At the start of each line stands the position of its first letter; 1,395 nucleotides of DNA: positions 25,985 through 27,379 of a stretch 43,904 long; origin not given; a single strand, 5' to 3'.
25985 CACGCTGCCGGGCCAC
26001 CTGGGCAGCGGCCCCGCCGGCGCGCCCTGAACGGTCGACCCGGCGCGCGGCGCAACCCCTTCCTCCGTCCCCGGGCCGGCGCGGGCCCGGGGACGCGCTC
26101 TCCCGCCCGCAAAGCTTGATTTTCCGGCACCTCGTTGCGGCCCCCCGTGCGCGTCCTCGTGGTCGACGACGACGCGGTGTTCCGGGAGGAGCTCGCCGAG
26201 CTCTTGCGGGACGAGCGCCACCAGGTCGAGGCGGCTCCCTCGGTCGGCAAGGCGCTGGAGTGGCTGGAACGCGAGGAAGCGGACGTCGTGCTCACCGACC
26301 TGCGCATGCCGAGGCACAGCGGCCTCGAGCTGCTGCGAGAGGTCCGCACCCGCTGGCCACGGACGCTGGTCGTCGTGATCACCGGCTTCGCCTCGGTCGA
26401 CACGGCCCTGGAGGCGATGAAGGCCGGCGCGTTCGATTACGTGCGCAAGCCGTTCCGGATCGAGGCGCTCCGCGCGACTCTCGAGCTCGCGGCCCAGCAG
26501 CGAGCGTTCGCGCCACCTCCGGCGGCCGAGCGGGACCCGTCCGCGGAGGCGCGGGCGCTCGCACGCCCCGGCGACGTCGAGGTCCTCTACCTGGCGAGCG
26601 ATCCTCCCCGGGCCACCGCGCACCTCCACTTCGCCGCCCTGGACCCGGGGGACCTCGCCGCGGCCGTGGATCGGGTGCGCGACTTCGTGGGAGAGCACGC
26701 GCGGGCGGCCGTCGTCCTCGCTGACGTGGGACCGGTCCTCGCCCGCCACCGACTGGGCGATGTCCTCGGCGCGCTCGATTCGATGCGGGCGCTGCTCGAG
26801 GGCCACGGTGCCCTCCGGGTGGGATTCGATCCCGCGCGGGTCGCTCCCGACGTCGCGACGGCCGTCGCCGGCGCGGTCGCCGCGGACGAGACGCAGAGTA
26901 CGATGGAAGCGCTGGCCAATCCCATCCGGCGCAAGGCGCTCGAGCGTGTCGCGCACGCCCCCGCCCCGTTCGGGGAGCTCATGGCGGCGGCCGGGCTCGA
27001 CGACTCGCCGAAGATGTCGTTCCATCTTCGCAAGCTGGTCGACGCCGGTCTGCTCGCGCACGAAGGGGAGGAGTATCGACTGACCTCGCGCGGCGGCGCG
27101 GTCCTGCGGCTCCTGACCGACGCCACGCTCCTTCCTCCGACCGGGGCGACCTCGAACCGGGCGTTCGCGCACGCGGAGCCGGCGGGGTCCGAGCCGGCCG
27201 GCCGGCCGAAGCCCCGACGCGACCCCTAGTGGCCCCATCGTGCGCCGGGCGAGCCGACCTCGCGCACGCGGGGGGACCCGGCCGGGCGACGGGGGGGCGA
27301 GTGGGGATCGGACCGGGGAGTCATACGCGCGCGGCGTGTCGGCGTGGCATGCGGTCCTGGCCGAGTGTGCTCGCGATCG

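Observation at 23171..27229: Atypical signalling module: pseudo-receiver, soluble PAS kinase, DUF981-like membrane protein and a REC/DUF835-like/wHTH regulator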

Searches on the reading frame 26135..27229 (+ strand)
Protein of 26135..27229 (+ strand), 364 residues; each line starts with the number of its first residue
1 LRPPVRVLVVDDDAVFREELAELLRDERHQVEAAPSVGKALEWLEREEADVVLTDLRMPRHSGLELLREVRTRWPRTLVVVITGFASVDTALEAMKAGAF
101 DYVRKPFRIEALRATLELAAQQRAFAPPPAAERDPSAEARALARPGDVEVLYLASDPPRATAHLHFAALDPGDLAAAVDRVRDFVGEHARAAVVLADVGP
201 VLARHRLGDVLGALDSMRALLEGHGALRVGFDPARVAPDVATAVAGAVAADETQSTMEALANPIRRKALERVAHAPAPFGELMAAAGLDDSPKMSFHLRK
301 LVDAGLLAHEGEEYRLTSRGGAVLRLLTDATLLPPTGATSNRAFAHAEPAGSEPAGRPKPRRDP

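Call 8: search_protein_families(library=pfam, proteins=[window:26135-27229:+], max_evalue=1)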
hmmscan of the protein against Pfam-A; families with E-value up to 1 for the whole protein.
window:26135-27229:+ (364 aa): 7 families
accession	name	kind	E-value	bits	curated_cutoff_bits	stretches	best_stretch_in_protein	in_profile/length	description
PF00072.30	Response_reg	-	3.9e-30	104.7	30.2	1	7-116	1-110/111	Response regulator receiver domain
PF24038.1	DUF7347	-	1.7e-10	41.4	27.6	1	255-325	3-75/77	Domain of unknown function (DUF7347)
PF12840.13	HTH_20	-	1.2e-06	28.8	27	1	260-309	1-50/51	Helix-turn-helix domain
PF01022.26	HTH_5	-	0.00024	21.4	22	1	262-307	1-45/47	Bacterial regulatory protein, arsR family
PF25213.1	HVO_A0261_N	-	0.00041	20.6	35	1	264-329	12-76/86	HVO_A0261 N-terminal domain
PF14947.12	HTH_45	-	0.0019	18.6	25.5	1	269-328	12-70/77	Winged helix-turn-helix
PF06969.22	HemN_C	-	0.0059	17.1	24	1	298-322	42-66/67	HemN C-terminal domain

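Call 9: search_protein_families(library=ncbifam, proteins=[window:26135-27229:+], max_evalue=1)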
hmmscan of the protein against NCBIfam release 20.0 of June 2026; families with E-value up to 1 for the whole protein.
window:26135-27229:+ (364 aa): 110 families (the best 25 are shown)
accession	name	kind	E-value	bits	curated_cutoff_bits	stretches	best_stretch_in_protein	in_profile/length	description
NF008469.0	PRK11361.1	equivalog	2.2e-26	92.6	714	1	2-124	2-124/461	acetoacetate metabolism transcriptional regulator AtoC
NF006900.1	PRK09390.1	equivalog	9.9e-26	90.5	255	1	5-124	5-124/203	response regulator FixJ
TIGR01818.1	ntrC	equivalog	1.7e-25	89.7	558.6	1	7-124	1-118/463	nitrogen regulation protein NR(I)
NF053512.1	nitric_RR_NosR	exception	3.3e-24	85.7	400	1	7-124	1-119/422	response regulator c-di-GMP phosphodiesterase, NosR family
NF007689.0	PRK10365.1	equivalog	3.4e-21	75.5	760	1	5-120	6-121/441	sigma-54-dependent response regulator transcription factor ZraR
NF051870.1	NAssimRespRegNtrX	equivalog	9.8e-21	74.1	600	1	7-119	4-118/452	nitrogen assimilation response regulator NtrX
NF045505.1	RR_RssB_Pseudo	equivalog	1.6e-20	73.5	700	1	3-109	4-110/394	two-component system response regulator RssB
NF033791.1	ActR_PrrA_rreg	equivalog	6.6e-20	71.8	250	1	7-127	4-124/173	ActR/PrrA/RegA family redox response regulator transcription factor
NF047793.1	ResRegPgtA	equivalog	1.1e-19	70.6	650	1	6-124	7-125/414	two-component system response regulator PgtA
NF008078.0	PRK10816.1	equivalog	8.7e-19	67.9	336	1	5-117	1-113/223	two-component system response regulator PhoP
NF008176.1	PRK10923.1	equivalog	6.1e-18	64.7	620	1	7-119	6-118/469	nitrogen regulation protein NR(I)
NF001965.0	PRK00742.1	subfamily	4.2e-17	62.4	293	1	4-109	3-111/357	chemotaxis-specific protein-glutamate methyltransferase CheB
NF011695.0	PRK15115.1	equivalog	1.5e-16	60.2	763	1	3-125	5-127/445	two-component system response regulator GlrR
NF041946.1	LuxO_transreg_Vib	equivalog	5.5e-16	58.4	800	1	33-123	25-115/463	quorum-sensing sigma-54 dependent transcriptional regulator LuxO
NF041733.1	resp_reg_CseB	equivalog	5.6e-16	58.6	350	1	6-152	2-146/228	two-component system response regulator CseB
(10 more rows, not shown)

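Call 10: find_homologous_proteins(query=window:26135-27229:+)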
Query window:26135-27229:+ (364 aa): 743 proteins with E <= 0.001 among 8000 candidates; the best 120 are listed.
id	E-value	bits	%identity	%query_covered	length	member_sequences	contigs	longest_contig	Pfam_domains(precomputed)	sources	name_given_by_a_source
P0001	1.5e-222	757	100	99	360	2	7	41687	PF12840.14,PF00072.31,PF24038.2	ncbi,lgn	-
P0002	4.1e-194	663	90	96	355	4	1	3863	PF12840.14,PF01022.27,PF00072.31,PF24038.2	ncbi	-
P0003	8.1e-160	550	74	96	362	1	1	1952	PF12840.14,PF01022.27,PF00072.31,PF24038.2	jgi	jgi:FixJ family two-component response regulator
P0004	5.5e-154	531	72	96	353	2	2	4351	PF12840.14,PF00072.31,PF24038.2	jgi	-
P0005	8.6e-151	521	71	96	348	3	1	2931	PF12840.14,PF00072.31,PF24038.2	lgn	-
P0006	7.0e-150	518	71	97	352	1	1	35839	PF12840.14,PF01022.27,PF00072.31,PF24038.2,PF25213.2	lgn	-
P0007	1.1e-148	514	69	98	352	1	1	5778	PF12840.14,PF00072.31,PF24038.2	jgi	jgi:CheY-like chemotaxis protein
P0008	6.2e-145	501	69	97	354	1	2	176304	PF05763.19,PF00072.31,PF24038.2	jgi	jgi:DNA-binding response OmpR family regulator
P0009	4.5e-143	495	68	97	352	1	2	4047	PF12840.14,PF00072.31,PF24038.2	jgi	jgi:DNA-binding response OmpR family regulator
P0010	1.2e-140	487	69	96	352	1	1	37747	PF12840.14,PF00072.31,PF24038.2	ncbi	-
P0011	5.2e-135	469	64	98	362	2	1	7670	PF12840.14,PF00072.31,PF24038.2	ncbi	-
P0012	8.1e-132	458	64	97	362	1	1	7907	PF12840.14,PF00072.31,PF24038.2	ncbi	-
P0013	5.7e-131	456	65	95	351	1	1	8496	PF12840.14,PF01022.27,PF00072.31,PF24038.2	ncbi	-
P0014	1.6e-130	454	66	94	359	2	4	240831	PF12840.14,PF00072.31,PF24038.2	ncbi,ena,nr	ncbi:MAG TPA: response regulator [Thermoplasmata archaeon]|nr:response regulator [Thermoplasmata arc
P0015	2.3e-130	454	63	97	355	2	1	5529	PF00072.31,PF24038.2,PF25213.2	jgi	jgi:CheY-like chemotaxis protein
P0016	6.9e-130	452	62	97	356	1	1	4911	PF12840.14,PF00072.31,PF24038.2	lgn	-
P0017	1.7e-129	451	63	96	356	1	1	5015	PF12840.14,PF00072.31,PF24038.2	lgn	-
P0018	1.8e-129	451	63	97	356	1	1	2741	PF12840.14,PF00072.31,PF24038.2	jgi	jgi:CheY-like chemotaxis protein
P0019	4.9e-129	449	64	95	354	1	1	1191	PF12840.14,PF01022.27,PF00072.31,PF24038.2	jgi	jgi:CheY-like chemotaxis protein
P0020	8.7e-129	448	64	98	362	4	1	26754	PF12840.14,PF00072.31,PF24038.2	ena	-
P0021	1.4e-128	448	64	94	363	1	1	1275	PF12840.14,PF01022.27,PF00072.31,PF24038.2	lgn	-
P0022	1.0e-127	445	64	93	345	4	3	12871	PF12840.14,PF00072.31,PF24038.2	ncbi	-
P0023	2.3e-127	444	64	93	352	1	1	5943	PF12840.14,PF00072.31,PF24038.2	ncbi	-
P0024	2.8e-127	443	60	98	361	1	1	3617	PF12840.14,PF00072.31,PF24038.2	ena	-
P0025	4.3e-127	443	63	98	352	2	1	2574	PF12840.14,PF00072.31,PF24038.2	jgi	-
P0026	5.9e-127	442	62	98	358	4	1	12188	PF12840.14,PF00072.31,PF24038.2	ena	-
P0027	1.5e-126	441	62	98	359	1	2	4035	PF12840.14,PF00072.31,PF24038.2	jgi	jgi:CheY-like chemotaxis protein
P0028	6.6e-126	439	63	96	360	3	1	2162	PF00072.31,PF24038.2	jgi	jgi:CheY-like chemotaxis protein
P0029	8.3e-126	439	60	96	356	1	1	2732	PF12840.14,PF01022.27,PF00072.31,PF24038.2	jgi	jgi:CheY-like chemotaxis protein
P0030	8.6e-126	439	60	97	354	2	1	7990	PF12840.14,PF01022.27,PF00072.31,PF24038.2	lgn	-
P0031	9.3e-126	438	64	93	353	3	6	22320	PF00072.31,PF24038.2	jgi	-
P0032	1.1e-125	438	63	98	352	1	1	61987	PF12840.14,PF00072.31,PF24038.2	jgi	jgi:DNA-binding response OmpR family regulator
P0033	1.4e-125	438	62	98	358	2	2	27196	PF12840.14,PF00072.31,PF24038.2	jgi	-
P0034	1.6e-125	438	63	95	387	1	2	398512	PF12840.14,PF00072.31,PF24038.2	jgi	jgi:DNA-binding response OmpR family regulator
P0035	2.1e-125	437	62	98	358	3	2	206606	PF12840.14,PF00072.31,PF24038.2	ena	-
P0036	3.2e-125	437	62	93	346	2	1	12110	PF12840.14,PF00072.31,PF24038.2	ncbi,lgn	ncbi:MAG: response regulator [Thermoplasmata archaeon]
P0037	4.8e-125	436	61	97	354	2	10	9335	PF12840.14,PF00072.31,PF24038.2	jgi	jgi:CheY-like chemotaxis protein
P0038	4.9e-125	436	61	99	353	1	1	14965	PF12840.14,PF01022.27,PF00072.31,PF24038.2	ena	-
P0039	6.9e-125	436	61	98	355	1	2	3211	PF12840.14,PF00072.31,PF24038.2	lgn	-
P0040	8.8e-125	435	63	93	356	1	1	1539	PF00072.31,PF24038.2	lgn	-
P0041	1.2e-124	435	60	98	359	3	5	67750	PF12840.14,PF00072.31,PF24038.2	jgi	jgi:DNA-binding response OmpR family regulator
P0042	1.6e-124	434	61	98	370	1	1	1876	PF12840.14,PF00072.31,PF24038.2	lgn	-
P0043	1.8e-124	434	65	93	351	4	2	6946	PF12840.14,PF00072.31,PF24038.2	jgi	-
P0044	1.9e-124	434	61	98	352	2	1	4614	PF12840.14,PF01022.27,PF00072.31,PF24038.2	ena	-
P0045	2.3e-124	434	61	93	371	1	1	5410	PF12840.14,PF00072.31,PF24038.2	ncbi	-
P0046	2.6e-124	434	63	93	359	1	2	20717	PF12840.14,PF00072.31,PF24038.2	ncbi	-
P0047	4.5e-124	433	63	93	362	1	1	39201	PF12840.14,PF00072.31,PF24038.2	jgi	jgi:DNA-binding response OmpR family regulator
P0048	5.0e-124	433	63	93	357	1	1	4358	PF12840.14,PF01022.27,PF00072.31,PF24038.2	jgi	jgi:CheY-like chemotaxis protein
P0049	7.4e-124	432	65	93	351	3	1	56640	PF12840.14,PF00072.31,PF24038.2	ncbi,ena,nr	ncbi:MAG TPA: response regulator [Thermoplasmata archaeon]|nr:response regulator [Thermoplasmata arc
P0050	1.1e-123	432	61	98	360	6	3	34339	PF12840.14,PF00072.31,PF24038.2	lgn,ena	-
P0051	3.0e-123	430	63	93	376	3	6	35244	PF12840.14,PF01022.27,PF00072.31,PF24038.2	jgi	jgi:CheY-like chemotaxis protein/DNA-binding transcriptional ArsR family regulator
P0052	3.6e-123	430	63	93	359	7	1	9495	PF12840.14,PF00072.31,PF24038.2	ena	-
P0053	3.9e-123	430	63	93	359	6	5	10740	PF12840.14,PF00072.31,PF24038.2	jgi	jgi:DNA-binding response OmpR family regulator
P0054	4.2e-123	430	60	97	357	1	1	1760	PF12840.14,PF01022.27,PF00072.31,PF24038.2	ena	-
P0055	5.2e-123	429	61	98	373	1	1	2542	PF12840.14,PF01022.27,PF00072.31,PF24038.2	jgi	jgi:CheY-like chemotaxis protein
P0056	5.5e-123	429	63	93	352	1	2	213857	PF12840.14,PF01022.27,PF00072.31,PF24038.2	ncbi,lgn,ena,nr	ncbi:MAG: response regulator [Thermoplasmata archaeon]|nr:response regulator [Thermoplasmata archaeo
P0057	6.6e-123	429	62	95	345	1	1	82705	PF00072.31,PF24038.2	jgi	jgi:DNA-binding response OmpR family regulator/DNA-binding transcriptional ArsR family regulator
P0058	7.5e-123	429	60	98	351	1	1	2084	PF12840.14,PF00072.31,PF24038.2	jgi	jgi:CheY-like chemotaxis protein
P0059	8.3e-123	429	60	98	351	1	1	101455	PF12840.14,PF00072.31,PF24038.2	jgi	jgi:CheY-like chemotaxis protein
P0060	9.3e-123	429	63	95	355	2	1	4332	PF12840.14,PF00072.31,PF24038.2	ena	-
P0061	1.1e-122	428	60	98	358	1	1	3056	PF12840.14,PF00072.31,PF24038.2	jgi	jgi:CheY-like chemotaxis protein/DNA-binding transcriptional ArsR family regulator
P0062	1.2e-122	428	61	97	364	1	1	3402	PF12840.14,PF01022.27,PF00072.31,PF24038.2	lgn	-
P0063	3.5e-122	427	61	95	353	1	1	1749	PF12840.14,PF00072.31,PF24038.2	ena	-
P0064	4.3e-122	426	59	95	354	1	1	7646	PF12840.14,PF01022.27,PF00072.31,PF24038.2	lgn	-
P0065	4.4e-122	426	60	98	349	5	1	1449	PF12840.14,PF00072.31,PF24038.2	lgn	-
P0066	4.4e-122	426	61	96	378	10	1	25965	PF00072.31,PF24038.2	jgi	jgi:CheY-like chemotaxis protein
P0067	5.1e-122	426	58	99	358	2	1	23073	PF12840.14,PF00072.31,PF24038.2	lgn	-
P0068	7.8e-122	426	59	99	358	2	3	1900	PF12840.14,PF00072.31,PF24038.2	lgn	-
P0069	1.5e-121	425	61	96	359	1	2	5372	PF12840.14,PF00072.31,PF24038.2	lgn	-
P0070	2.3e-121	424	60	96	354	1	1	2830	PF12840.14,PF00072.31,PF24038.2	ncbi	-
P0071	2.4e-121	424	62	93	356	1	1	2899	PF12840.14,PF00072.31,PF24038.2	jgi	jgi:CheY-like chemotaxis protein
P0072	2.5e-121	424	58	98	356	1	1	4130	PF12840.14,PF01022.27,PF00072.31,PF24038.2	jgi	jgi:FixJ family two-component response regulator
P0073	3.2e-121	424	60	95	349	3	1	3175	PF12840.14,PF01022.27,PF00072.31,PF24038.2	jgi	-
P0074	3.7e-121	423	61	93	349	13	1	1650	PF00072.31,PF24038.2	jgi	jgi:CheY-like chemotaxis protein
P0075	3.7e-121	423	63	93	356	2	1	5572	PF12840.14,PF00072.31,PF24038.2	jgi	jgi:CheY-like chemotaxis protein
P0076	5.2e-121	423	59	99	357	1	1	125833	PF12840.14,PF00072.31,PF24038.2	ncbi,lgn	ncbi:MAG: response regulator [Thermoplasmata archaeon]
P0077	7.6e-121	422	62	95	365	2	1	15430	PF12840.14,PF00072.31,PF24038.2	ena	-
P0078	8.9e-121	422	60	96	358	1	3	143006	PF12840.14,PF00072.31,PF24038.2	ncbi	ncbi:MAG: response regulator [Thermoplasmata archaeon]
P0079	1.0e-120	422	61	93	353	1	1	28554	PF12840.14,PF00072.31,PF24038.2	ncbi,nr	ncbi:MAG: response regulator [Thermoplasmata archaeon]|nr:response regulator [Thermoplasmata archaeo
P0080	1.1e-120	422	61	93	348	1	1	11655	PF12840.14,PF00072.31,PF24038.2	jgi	jgi:CheY-like chemotaxis protein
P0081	1.1e-120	422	61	94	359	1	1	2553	PF00072.31,PF24038.2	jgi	jgi:CheY-like chemotaxis protein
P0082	1.3e-120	421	60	98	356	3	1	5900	PF12840.14,PF00072.31,PF24038.2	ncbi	-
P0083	1.3e-120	421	59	97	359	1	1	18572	PF00072.31,PF24038.2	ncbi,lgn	ncbi:MAG: response regulator [Thermoplasmata archaeon]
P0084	1.6e-120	421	60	98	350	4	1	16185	PF12840.14,PF00072.31,PF24038.2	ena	-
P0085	2.5e-120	421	63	93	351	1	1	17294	PF12840.14,PF01022.27,PF00072.31,PF24038.2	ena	-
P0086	2.7e-120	420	58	96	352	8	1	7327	PF00072.31,PF24038.2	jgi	-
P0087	3.0e-120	420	62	93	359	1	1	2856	PF12840.14,PF00072.31,PF24038.2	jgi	jgi:DNA-binding response OmpR family regulator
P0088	3.7e-120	420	61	93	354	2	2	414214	PF12840.14,PF00072.31,PF24038.2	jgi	-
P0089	5.5e-120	419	61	97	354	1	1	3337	PF12840.14,PF01022.27,PF00072.31,PF24038.2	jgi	jgi:CheY-like chemotaxis protein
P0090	5.8e-120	419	60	93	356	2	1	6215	PF00072.31,PF24038.2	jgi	jgi:CheY-like chemotaxis protein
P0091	7.7e-120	419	60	97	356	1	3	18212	PF12840.14,PF01022.27,PF00072.31,PF24038.2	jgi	jgi:CheY-like chemotaxis protein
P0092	9.7e-120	419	60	96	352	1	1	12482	PF00072.31,PF24038.2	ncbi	-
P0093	1.2e-119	418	58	97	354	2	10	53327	PF12840.14,PF00072.31,PF24038.2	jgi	jgi:CheY-like chemotaxis protein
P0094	2.0e-119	418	58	97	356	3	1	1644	PF12840.14,PF01022.27,PF00072.31,PF24038.2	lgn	-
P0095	2.0e-119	418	59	98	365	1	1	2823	PF12840.14,PF01022.27,PF00072.31,PF24038.2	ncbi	-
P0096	2.6e-119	417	58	99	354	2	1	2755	PF12840.14,PF01022.27,PF00072.31,PF24038.2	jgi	jgi:CheY-like chemotaxis protein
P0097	3.2e-119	417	59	98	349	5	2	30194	PF12840.14,PF01022.27,PF00072.31,PF24038.2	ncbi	-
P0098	4.3e-119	417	59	95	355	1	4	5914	PF12840.14,PF00072.31,PF24038.2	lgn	-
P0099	4.5e-119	416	61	92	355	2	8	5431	PF12840.14,PF00072.31,PF24038.2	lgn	-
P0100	7.8e-119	416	61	93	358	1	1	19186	PF12840.14,PF00072.31,PF24038.2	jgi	jgi:DNA-binding response OmpR family regulator/DNA-binding transcriptional ArsR family regulator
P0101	1.0e-118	415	61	98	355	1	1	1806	PF12840.14,PF00072.31,PF24038.2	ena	-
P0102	1.1e-118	415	61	93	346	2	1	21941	PF12840.14,PF01022.27,PF00072.31,PF24038.2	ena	-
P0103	1.5e-118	415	58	98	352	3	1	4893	PF12840.14,PF00072.31,PF24038.2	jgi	jgi:CheY-like chemotaxis protein/DNA-binding transcriptional ArsR family regulator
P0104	1.7e-118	415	60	96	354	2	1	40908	PF12840.14,PF01022.27,PF00072.31,PF24038.2,PF25213.2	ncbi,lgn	-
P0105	2.9e-118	414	60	98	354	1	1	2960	PF12840.14,PF01022.27,PF00072.31,PF24038.2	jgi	jgi:CheY-like chemotaxis protein/DNA-binding HxlR family transcriptional regulator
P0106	3.8e-118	413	59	93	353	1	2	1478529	PF00072.31,PF24038.2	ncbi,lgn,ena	ncbi:MAG: response regulator [Thermoplasmata archaeon]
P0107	5.4e-118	413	60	94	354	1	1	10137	PF12840.14,PF01022.27,PF00072.31,PF24038.2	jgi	jgi:CheY-like chemotaxis protein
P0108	5.9e-118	413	59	97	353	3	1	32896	PF12840.14,PF00072.31,PF24038.2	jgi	jgi:CheY-like chemotaxis protein/DNA-binding transcriptional ArsR family regulator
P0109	6.1e-118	413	61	93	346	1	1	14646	PF12840.14,PF01022.27,PF00072.31,PF24038.2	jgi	jgi:CheY-like chemotaxis protein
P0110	9.8e-118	412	60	97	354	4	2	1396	PF12840.14,PF01022.27,PF00072.31,PF24038.2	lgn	-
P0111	1.2e-117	412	58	98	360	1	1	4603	PF12840.14,PF00072.31,PF24038.2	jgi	jgi:CheY-like chemotaxis protein/DNA-binding transcriptional ArsR family regulator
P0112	1.6e-117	411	60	93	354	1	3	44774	PF12840.14,PF00072.31,PF24038.2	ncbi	-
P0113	2.0e-117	411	61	93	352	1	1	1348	PF12840.14,PF01022.27,PF00072.31,PF24038.2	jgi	jgi:DNA-binding response OmpR family regulator/DNA-binding transcriptional ArsR family regulator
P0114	2.4e-117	411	60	98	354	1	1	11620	PF12840.14,PF00072.31,PF24038.2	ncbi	-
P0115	3.3e-117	410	58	97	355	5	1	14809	PF12840.14,PF01022.27,PF00072.31,PF24038.2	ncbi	ncbi:MAG: response regulator [Thermoplasmata archaeon]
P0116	4.0e-117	410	60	93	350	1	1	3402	PF12840.14,PF01022.27,PF00072.31,PF24038.2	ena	-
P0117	4.2e-117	410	60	99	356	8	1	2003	PF12840.14,PF00072.31,PF24038.2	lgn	-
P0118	5.3e-117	410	60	94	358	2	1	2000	PF12840.14,PF01022.27,PF00072.31,PF24038.2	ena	-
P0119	7.0e-117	409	61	94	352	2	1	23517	PF12840.14,PF01022.27,PF00072.31,PF24038.2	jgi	-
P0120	8.0e-117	409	58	99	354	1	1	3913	PF00072.31,PF24038.2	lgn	-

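Call 12: find_encoding_contigs(protein=P0106, flank=6000, max_places=2)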
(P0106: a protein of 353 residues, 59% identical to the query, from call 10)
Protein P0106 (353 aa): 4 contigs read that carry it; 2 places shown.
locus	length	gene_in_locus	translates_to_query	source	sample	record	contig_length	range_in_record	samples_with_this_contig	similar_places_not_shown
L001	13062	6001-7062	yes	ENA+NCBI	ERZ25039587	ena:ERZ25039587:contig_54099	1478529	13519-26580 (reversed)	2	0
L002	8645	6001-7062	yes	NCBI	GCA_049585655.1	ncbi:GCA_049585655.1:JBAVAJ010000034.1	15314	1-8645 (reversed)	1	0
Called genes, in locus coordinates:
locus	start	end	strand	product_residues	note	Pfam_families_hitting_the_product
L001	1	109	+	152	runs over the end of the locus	-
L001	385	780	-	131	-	-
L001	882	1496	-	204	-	PF00696:AA_kinase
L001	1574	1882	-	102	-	-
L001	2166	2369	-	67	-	-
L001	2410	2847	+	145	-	PF00583:Acetyltransf_1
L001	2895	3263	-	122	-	-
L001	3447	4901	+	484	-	PF08448:PAS_4, PF13188:PAS_8 (weak), PF00989:PAS, PF08448:PAS_4, PF13426:PAS_9, PF08447:PAS_3, PF00512:HisKA, PF02518:HATPase_c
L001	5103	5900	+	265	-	PF06168:DUF981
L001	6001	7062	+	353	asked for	PF00072:Response_reg, PF24038:DUF7347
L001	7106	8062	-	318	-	-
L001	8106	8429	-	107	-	-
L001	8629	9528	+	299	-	-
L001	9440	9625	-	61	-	-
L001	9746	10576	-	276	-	PF03837:RecT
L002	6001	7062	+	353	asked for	PF00072:Response_reg, PF24038:DUF7347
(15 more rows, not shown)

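Call 13: find_encoding_contigs(protein=P0014, flank=6000, max_places=2)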
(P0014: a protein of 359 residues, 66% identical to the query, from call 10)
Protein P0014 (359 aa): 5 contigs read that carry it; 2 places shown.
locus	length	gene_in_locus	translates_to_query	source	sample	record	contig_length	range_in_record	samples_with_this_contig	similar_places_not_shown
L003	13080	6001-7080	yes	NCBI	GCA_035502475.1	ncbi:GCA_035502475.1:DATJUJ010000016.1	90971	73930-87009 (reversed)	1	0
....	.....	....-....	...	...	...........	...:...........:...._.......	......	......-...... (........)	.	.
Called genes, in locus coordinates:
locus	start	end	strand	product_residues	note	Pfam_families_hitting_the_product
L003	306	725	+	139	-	-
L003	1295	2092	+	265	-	PF00005:ABC_tran, PF13304:AAA_21 (weak)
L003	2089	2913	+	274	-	PF01061:ABC2_membrane, PF12698:ABC2_membrane_3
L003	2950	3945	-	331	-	PF00696:AA_kinase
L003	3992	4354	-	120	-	-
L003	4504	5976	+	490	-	PF08448:PAS_4 (weak), PF13188:PAS_8 (weak), PF00989:PAS, PF08448:PAS_4, PF13426:PAS_9, PF08447:PAS_3 (weak), PF00512:HisKA, PF02518:HATPase_c, +1 more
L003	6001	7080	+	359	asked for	PF00072:Response_reg, PF12840:HTH_20, PF24038:DUF7347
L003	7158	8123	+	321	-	PF01384:PHO4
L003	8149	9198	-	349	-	PF01546:Peptidase_M20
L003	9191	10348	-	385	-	PF00202:Aminotran_3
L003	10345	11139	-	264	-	PF00696:AA_kinase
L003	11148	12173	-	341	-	PF01118:Semialdhyde_dh, PF22698:Semialdhyde_dhC_1, PF02774:Semialdhyde_dhC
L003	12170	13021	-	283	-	PF22626:LysX_preATP_grasp, PF14397:ATPgrasp_ST (faint), PF02655:ATP-grasp_3, PF08443:RimK, PF13549:ATP-grasp_5 (weak), PF02222:ATP-grasp (weak), PF02786:CPSase_L_D2 (weak)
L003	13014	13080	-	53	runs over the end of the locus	PF21344:Zn_ribbon_LysW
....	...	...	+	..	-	-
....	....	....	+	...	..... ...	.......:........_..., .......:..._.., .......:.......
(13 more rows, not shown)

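Call 14: find_encoding_contigs(protein=P0008, flank=6000, max_places=2)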
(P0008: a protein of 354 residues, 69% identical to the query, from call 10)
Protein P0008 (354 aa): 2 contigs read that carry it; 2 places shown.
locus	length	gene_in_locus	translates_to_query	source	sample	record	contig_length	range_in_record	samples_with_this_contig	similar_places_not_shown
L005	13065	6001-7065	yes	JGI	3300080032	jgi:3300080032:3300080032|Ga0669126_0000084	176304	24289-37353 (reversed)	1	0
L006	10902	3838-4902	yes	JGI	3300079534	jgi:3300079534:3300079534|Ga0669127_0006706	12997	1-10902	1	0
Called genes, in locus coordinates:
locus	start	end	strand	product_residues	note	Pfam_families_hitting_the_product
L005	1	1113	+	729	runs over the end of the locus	PF02629:CoA_binding, PF13380:CoA_binding_2, PF13607:Succ_CoA_lig, PF19045:Ligase_CoA_2, PF13549:ATP-grasp_5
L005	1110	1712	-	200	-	PF00571:CBS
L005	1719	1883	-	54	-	-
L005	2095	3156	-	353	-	PF01548:DEDD_Tnp_IS110, PF02371:Transposase_20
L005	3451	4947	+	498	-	PF13188:PAS_8 (faint), PF08448:PAS_4 (weak), PF00989:PAS, PF08448:PAS_4 (weak), PF13426:PAS_9, PF08447:PAS_3 (weak), PF00512:HisKA, PF02518:HATPase_c, +1 more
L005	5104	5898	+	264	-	PF06168:DUF981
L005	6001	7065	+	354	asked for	PF00072:Response_reg, PF05763:DUF835 (faint), PF24038:DUF7347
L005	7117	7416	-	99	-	-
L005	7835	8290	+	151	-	PF08818:DUF1801 (weak)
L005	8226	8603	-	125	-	PF04993:TfoX_N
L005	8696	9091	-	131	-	PF08327:AHSA1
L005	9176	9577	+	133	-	PF12840:HTH_20, PF01022:HTH_5, PF01047:MarR (weak), PF12802:MarR_2 (weak)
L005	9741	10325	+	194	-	PF00293:NUDIX (weak)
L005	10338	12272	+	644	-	PF19291:TREH_N, PF00723:Glyco_hydro_15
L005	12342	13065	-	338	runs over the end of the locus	PF08240:ADH_N, PF00107:ADH_zinc_N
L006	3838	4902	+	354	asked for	PF00072:Response_reg, PF05763:DUF835 (faint), PF24038:DUF7347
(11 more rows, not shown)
